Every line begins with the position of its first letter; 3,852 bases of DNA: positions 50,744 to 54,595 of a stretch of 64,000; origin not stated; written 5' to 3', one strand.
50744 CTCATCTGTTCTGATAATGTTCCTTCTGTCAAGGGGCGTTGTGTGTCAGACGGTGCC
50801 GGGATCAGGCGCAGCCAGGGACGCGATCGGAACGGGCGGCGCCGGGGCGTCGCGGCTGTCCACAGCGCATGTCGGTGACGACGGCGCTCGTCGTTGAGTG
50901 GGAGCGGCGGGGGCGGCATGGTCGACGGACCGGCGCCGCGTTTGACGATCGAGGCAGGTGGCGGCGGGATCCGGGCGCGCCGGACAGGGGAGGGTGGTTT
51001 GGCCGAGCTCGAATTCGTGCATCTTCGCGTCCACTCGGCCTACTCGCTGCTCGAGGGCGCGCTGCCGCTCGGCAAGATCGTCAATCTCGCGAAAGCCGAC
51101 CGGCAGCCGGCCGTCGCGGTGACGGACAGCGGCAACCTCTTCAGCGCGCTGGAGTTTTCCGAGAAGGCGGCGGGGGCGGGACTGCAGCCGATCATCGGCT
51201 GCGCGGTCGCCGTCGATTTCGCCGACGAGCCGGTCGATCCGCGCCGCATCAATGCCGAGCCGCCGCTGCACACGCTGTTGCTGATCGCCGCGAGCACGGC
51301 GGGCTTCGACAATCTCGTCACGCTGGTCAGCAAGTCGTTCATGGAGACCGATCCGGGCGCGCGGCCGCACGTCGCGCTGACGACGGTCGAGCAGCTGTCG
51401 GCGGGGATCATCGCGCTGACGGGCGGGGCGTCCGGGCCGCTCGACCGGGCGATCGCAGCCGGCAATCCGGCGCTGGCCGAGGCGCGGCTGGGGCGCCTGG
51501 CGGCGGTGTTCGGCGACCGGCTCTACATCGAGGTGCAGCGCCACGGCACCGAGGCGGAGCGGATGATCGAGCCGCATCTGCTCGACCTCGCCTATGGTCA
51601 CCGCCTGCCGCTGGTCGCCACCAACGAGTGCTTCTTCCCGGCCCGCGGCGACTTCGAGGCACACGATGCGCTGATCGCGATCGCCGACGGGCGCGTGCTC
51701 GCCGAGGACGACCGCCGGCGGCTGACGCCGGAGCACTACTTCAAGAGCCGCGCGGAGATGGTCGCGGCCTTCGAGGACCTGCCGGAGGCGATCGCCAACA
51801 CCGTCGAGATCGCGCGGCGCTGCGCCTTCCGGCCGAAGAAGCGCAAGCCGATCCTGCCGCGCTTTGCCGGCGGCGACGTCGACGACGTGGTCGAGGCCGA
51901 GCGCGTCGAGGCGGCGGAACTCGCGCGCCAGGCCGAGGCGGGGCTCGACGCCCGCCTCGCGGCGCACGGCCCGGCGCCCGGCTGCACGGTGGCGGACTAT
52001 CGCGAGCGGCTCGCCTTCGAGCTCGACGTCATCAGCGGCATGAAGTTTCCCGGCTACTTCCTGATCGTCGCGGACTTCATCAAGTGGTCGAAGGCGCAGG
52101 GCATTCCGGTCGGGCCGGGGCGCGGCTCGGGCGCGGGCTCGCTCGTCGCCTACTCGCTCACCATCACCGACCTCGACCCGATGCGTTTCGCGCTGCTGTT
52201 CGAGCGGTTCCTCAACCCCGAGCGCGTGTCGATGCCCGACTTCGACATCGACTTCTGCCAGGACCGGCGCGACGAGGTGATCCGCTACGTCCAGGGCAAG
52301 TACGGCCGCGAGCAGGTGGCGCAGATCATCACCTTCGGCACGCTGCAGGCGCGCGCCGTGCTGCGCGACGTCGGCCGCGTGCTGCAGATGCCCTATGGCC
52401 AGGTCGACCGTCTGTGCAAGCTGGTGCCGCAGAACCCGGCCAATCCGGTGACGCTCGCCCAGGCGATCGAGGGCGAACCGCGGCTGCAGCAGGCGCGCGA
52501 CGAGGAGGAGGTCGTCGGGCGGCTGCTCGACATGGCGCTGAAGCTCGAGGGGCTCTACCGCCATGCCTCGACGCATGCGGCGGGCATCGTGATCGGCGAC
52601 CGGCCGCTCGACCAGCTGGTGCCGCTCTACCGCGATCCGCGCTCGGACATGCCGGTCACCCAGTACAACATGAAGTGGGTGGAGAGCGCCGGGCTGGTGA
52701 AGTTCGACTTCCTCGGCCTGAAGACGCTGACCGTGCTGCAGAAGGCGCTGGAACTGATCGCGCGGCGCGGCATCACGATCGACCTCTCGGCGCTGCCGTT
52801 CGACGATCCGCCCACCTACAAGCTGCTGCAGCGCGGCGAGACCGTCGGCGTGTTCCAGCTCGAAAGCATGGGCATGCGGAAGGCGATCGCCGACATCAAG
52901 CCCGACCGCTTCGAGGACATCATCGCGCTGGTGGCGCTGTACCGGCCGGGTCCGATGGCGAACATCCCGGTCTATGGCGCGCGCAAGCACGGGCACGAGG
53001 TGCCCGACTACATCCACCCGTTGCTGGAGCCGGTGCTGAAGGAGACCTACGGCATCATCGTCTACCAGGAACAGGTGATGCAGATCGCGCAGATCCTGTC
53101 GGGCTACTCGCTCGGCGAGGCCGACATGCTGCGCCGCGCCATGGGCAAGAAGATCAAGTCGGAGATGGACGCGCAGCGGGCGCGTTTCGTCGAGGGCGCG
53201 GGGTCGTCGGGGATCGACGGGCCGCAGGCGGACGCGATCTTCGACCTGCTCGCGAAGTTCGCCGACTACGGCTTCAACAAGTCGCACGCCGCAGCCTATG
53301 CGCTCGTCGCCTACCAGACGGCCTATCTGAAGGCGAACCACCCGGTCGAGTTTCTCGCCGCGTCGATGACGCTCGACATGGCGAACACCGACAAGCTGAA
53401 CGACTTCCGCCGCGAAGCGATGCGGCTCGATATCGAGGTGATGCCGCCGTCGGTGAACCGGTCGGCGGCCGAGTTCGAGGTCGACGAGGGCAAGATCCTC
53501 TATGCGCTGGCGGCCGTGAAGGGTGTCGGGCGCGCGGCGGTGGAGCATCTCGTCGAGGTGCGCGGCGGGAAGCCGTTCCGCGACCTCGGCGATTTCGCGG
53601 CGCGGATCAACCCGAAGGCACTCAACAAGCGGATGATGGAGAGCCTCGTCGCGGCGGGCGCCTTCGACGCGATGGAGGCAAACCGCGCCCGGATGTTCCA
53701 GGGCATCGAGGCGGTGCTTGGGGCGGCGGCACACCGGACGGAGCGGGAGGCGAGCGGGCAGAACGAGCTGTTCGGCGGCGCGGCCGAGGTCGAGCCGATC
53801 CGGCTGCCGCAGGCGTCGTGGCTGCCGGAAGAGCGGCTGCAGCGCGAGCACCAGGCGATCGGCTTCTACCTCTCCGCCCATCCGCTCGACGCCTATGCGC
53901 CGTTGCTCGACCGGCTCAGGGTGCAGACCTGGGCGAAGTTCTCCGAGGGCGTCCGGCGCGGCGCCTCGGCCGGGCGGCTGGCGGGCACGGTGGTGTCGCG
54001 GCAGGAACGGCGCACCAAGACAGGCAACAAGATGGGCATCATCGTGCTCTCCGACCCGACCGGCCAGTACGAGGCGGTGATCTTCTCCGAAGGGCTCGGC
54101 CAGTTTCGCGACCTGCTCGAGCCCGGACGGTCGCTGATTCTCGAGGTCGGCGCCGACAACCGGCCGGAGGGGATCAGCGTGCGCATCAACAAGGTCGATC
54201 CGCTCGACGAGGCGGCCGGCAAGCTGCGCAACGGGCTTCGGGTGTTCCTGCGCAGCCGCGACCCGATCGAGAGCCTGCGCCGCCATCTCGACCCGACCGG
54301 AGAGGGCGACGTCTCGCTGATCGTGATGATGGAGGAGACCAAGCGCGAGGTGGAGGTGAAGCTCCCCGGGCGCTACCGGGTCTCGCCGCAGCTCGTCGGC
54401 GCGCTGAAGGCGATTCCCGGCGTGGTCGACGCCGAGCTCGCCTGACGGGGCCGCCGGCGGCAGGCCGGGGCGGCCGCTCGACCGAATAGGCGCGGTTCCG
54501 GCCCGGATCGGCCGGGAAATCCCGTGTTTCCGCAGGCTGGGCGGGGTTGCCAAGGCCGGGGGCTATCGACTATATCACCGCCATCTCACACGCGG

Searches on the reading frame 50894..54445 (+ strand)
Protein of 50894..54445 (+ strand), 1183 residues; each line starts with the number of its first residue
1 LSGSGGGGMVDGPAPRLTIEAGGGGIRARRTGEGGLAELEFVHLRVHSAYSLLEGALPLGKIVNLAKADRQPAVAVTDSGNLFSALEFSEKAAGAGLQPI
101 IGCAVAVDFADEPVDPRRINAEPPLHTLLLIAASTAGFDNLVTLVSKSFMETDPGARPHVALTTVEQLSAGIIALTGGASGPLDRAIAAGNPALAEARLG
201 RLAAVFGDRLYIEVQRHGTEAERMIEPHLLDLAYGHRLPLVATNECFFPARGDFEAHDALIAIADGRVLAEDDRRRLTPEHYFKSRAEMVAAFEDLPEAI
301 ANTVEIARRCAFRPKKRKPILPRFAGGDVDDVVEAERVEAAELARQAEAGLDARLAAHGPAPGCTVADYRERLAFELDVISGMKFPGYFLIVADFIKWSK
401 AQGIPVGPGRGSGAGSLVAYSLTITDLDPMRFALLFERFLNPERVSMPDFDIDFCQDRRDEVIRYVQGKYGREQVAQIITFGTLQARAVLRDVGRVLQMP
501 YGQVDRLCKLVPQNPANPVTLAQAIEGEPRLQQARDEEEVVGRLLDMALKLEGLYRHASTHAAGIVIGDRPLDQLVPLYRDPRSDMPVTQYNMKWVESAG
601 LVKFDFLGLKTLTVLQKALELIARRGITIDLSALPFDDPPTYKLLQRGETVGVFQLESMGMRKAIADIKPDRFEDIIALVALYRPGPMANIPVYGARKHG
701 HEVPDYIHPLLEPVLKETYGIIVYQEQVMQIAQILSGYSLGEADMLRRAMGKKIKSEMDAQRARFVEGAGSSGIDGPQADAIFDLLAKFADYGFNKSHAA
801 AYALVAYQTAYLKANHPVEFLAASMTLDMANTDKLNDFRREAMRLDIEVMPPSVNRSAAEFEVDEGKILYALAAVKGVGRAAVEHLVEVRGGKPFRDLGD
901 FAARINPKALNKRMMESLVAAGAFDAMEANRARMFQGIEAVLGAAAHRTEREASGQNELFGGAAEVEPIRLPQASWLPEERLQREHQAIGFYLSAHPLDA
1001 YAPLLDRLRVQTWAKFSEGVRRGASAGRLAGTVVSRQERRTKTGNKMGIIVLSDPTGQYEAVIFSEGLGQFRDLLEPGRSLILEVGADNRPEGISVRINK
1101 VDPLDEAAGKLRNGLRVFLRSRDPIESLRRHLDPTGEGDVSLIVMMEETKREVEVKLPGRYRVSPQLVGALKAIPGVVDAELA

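Call 5: search_protein_families(library=pfam, proteins=[window:50894-54445:+], max_evalue=1)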
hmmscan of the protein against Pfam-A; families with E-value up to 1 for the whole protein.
window:50894-54445:+ (1183 aa): 7 families
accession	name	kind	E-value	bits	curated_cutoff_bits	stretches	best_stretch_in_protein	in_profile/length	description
PF07733.18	DNA_pol3_alpha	-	2.2e-101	339.3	23.9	1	342-608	2-260/260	Bacterial DNA polymerase III alpha NTPase domain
PF17657.6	DNA_pol3_finger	-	1.5e-65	220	22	1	611-770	1-163/166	Bacterial DNA polymerase III alpha subunit finger domain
PF02811.25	PHP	-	6.1e-37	127.9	26.4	1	43-217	1-164/164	PHP domain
PF14579.12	HHH_6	-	2.1e-27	95.6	25.6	1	847-933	2-89/90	Helix-hairpin-helix motif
PF01336.31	tRNA_anti-codon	-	2.5e-09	37.4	27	1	1029-1104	3-75/75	OB-fold nucleic acid binding domain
PF15072.12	HROB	-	0.031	14.7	30.8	1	1041-1084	14-57/85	Homologous recombination OB-fold protein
PF03934.19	T2SSK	-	0.062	14.1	24.2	1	873-910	13-50/63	Type II secretion system (T2SS), protein K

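Call 76: search_protein_families(library=ncbifam, proteins=[window:50999-54445:+], max_evalue=1e-10)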
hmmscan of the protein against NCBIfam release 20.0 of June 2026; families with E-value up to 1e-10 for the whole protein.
window:50999-54445:+ (1148 aa): 13 families
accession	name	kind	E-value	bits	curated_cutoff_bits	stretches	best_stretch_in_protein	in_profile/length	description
NF004226.0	PRK05673.1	equivalog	0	1488.6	1002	1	2-1145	2-1143/1146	DNA polymerase III subunit alpha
TIGR00594.1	polc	superfamily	0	1181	434.35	1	6-1029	1-1022/1022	DNA polymerase III subunit alpha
NF005298.0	PRK06826.1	equivalog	0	1093.9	1260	1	4-1138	3-1141/1151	DNA polymerase III subunit alpha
NF005617.0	PRK07374.1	equivalog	2.6e-277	923.2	1653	1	5-1071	2-1082/1170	DNA polymerase III subunit alpha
NF005377.0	PRK06920.1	equivalog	6.4e-269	895.1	1806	1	4-1128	1-1085/1108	DNA polymerase III subunit alpha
NF007079.0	PRK09532.1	equivalog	2.9e-192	641.2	1525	1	5-761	2-778/876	DNA polymerase III subunit alpha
NF005516.0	PRK07135.1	equivalog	1.2e-188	629.4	1084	1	332-964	251-883/974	DNA polymerase III DnaE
NF005582.0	PRK07279.1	equivalog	5e-181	604.2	1279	1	215-1066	160-961/1033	DNA polymerase III subunit alpha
NF004225.0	PRK05672.1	subfamily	3.5e-178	594.8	939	1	4-1081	4-1044/1047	error-prone DNA polymerase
NF004550.0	PRK05898.1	equivalog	3.4e-173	578.3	1182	1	329-911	249-828/971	DNA polymerase III subunit alpha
NF005616.0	PRK07373.1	equivalog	6.8e-65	219.3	646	1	755-1072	34-363/449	DNA polymerase III subunit alpha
NF001688.0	PRK00448.1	equivalog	8.9e-29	99.7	873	0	91-395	615-913/1445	PolC-type DNA polymerase III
TIGR01405.1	polC_Gram_pos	equivalog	8.2e-25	86.7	1043.45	0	93-395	383-678/1211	DNA polymerase III subunit alpha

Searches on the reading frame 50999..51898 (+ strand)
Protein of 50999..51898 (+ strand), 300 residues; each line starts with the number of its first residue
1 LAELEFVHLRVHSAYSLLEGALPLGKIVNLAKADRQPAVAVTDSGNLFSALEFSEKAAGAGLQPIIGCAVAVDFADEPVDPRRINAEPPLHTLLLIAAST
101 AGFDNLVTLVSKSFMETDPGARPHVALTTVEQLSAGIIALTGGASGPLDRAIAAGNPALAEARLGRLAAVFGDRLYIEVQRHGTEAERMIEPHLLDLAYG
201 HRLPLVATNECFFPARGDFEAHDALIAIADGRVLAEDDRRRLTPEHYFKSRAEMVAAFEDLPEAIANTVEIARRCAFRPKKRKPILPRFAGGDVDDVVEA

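Call 12: find_related_loci(query=window:50999-51898:+, collection=genome_contigs, flank=3000)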
Query window:50999-51898:+ (300 aa) in genome_contigs; peptide patterns used: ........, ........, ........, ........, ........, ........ (x = any residue, [..] = any of these).
599 stretches matched a pattern (row limit reached: there are more); 452 encode a relative of the query (tblastn E <= 1e-3); the best 80 are kept; 80 distinct loci.
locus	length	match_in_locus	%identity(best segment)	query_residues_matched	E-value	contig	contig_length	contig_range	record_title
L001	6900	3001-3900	74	1-300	8e-147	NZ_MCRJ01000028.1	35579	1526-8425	Methylobrevis pamukkalensis strain PK2 A6302_contig000028, whole genome shotgun sequence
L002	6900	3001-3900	73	1-300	4e-146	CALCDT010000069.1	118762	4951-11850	MAG TPA_asm: uncultured Alphaproteobacteria bacterium isolate SRR4028131_bin.67_CONCOCT_v1.1_MAG genome assembly, contig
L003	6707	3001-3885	70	3-297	4e-136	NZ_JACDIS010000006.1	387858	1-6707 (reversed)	Chthonobacter rhizosphaerae strain yh7-1 yh7-1_Scaffold06, whole genome shotgun sequence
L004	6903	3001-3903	66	1-297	6e-132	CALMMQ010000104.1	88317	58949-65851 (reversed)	MAG TPA_asm: uncultured Pleomorphomonas sp. isolate ERR3519524_bin.105_CONCOCT_v1.1_MAG genome assembly, contig: ERZ1505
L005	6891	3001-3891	64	3-295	4e-122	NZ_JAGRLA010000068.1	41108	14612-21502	MAG: Bauldia sp. isolate HKST-UBA53 k127_525848, whole genome shotgun sequence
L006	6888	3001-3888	61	3-295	2e-113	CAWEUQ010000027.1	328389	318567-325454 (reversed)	MAG: uncultured Alphaproteobacteria bacterium isolate MFD05684.bin.1.407 genome assembly, contig: contig_34911, whole ge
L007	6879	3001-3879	62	6-295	1e-111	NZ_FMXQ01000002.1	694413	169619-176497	Bauldia litoralis strain ATCC 35022, whole genome shotgun sequence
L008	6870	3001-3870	57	1-293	3e-109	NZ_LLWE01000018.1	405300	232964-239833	Polycladidibacter stylochi strain UST20140214-052 contig_3, whole genome shotgun sequence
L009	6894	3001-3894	55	6-295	2e-104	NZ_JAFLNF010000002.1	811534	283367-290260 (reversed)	Roseibium limicola strain CAU 1637 contig2, whole genome shotgun sequence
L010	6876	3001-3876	56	3-293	2e-99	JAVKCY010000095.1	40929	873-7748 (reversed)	MAG: Parvibaculum sp. isolate F3-SA18-18 k141_19278, whole genome shotgun sequence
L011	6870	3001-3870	56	3-289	2e-99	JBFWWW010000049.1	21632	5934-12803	MAG: Hyphomicrobiaceae bacterium isolate CA_2019_TPBS_126 NODE_11261_length_21632_cov_5.088305_TPBS, whole genome shotgu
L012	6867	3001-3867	56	3-290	7e-99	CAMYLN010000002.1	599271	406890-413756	MAG: Parvibaculaceae bacterium isolate Biocath_Alpha_11 genome assembly, contig: k127_9741, whole genome shotgun sequenc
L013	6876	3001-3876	54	4-293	2e-97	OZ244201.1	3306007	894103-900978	MAG: Parvibaculaceae bacterium isolate d60041d8-0fdb-473c-a512-0377d1883a05 genome assembly, chromosome: 1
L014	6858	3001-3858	54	1-289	5e-96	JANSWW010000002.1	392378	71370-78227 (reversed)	MAG: Alphaproteobacteria bacterium isolate bin.9 k141_663212_length_392378_cov_65.8308, whole genome shotgun sequence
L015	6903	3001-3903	49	2-300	2e-95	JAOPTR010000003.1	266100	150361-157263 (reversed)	MAG: Hyphomicrobiales bacterium isolate tPB_Alph1 H3element_contig_204, whole genome shotgun sequence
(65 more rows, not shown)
